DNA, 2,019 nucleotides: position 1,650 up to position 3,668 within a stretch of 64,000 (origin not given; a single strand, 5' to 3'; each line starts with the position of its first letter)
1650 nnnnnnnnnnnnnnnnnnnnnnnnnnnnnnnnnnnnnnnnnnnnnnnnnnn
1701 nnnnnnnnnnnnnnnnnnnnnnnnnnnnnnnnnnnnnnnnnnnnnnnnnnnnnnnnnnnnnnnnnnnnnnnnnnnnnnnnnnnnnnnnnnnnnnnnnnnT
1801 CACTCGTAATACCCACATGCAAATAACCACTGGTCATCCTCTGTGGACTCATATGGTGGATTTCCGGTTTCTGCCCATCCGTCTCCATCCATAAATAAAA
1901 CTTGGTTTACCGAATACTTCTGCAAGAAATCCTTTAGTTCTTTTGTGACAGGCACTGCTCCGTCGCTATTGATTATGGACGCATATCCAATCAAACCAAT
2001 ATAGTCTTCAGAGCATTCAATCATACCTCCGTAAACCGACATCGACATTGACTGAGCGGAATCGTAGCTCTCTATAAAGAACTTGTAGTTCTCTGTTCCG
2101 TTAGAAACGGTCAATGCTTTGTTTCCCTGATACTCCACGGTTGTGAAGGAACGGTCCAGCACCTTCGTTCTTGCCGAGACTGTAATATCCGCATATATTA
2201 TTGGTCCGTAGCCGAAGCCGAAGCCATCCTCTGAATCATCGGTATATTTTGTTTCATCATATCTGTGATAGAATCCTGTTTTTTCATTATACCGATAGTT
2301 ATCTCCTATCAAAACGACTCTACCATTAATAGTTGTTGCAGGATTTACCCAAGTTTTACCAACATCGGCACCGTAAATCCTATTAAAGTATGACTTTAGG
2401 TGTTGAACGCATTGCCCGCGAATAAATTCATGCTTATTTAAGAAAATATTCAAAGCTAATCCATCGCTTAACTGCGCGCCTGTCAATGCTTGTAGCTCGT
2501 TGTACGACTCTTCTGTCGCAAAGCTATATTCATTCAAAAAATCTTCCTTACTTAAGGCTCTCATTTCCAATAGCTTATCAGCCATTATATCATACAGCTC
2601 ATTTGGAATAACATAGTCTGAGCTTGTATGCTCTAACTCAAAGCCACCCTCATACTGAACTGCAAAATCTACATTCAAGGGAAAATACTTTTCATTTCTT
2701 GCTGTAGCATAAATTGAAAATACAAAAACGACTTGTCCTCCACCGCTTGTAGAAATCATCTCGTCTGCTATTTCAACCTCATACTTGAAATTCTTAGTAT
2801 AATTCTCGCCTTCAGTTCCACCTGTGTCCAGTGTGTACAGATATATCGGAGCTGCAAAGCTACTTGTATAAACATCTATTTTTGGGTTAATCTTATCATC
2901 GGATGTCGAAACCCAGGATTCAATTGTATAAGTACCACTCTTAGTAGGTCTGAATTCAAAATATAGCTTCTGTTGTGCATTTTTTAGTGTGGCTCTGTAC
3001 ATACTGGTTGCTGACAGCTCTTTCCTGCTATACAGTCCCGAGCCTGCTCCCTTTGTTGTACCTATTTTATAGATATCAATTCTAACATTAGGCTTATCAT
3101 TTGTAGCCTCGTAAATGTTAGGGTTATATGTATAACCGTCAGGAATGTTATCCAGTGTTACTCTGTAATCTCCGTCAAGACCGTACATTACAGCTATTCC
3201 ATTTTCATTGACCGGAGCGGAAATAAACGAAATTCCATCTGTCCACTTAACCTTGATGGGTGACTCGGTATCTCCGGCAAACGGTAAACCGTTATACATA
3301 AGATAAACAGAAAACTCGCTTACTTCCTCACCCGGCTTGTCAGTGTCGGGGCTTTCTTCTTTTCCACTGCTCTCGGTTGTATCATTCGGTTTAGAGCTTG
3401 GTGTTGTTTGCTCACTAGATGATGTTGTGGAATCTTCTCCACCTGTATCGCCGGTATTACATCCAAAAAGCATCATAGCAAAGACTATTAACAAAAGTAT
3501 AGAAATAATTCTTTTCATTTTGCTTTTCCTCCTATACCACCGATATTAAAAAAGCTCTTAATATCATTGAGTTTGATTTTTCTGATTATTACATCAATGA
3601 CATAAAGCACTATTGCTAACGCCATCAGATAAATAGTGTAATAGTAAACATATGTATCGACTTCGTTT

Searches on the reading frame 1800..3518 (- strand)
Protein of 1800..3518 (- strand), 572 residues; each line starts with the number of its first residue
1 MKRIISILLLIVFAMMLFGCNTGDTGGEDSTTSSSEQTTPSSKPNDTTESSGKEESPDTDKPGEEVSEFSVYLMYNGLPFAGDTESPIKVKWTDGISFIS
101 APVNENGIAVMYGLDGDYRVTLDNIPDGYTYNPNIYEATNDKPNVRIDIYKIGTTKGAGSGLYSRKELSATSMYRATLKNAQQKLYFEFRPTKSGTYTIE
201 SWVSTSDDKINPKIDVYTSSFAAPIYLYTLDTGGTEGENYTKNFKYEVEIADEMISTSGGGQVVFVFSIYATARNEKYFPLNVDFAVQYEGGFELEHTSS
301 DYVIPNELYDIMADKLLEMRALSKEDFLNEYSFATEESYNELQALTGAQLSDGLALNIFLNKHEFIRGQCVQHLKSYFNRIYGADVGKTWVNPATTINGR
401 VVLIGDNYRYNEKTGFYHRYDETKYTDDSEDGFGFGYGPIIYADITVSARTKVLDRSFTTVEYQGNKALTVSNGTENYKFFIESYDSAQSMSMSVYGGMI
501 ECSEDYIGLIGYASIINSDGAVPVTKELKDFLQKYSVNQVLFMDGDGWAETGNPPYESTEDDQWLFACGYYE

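Call 64: find_encoding_contigs(protein=window:1800-3518:-, flank=10000, max_places=6)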
Protein window:1800-3518:- (572 aa): 7 contigs read that carry it; 2 places shown.
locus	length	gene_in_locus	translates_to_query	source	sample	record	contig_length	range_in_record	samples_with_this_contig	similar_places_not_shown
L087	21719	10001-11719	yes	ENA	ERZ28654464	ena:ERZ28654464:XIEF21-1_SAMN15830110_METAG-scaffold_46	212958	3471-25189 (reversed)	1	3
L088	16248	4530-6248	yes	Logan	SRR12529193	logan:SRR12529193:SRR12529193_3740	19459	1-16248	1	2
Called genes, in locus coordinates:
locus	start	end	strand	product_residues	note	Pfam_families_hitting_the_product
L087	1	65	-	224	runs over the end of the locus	PF02660:G3P_acyltransf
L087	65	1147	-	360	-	PF00512:HisKA, PF02518:HATPase_c, PF14501:HATPase_c_5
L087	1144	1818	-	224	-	PF00072:Response_reg, PF20161:VpsR (weak), PF00486:Trans_reg_C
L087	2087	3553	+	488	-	-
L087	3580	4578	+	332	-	PF00493:MCM (faint), PF20030:bpMoxR, PF00004:AAA (weak), PF07726:AAA_3, PF07728:AAA_5, PF17863:AAA_lid_2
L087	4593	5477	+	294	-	PF01882:DUF58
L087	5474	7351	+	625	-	PF07584:BatA, PF13519:VWA_2 (weak)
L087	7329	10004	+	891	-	PF13519:VWA_2 (weak), PF13768:VWA_3 (faint), PF00092:VWA, PF13519:VWA_2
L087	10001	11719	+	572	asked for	-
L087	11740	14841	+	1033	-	-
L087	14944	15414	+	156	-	PF00293:NUDIX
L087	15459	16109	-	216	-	PF02308:MgtC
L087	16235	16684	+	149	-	PF04463:2-thiour_desulf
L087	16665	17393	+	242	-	PF08282:Hydrolase_3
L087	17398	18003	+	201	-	-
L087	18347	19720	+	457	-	PF00291:PALP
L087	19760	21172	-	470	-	PF00254:FKBP_C (weak)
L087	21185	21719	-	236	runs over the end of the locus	-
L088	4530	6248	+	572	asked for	-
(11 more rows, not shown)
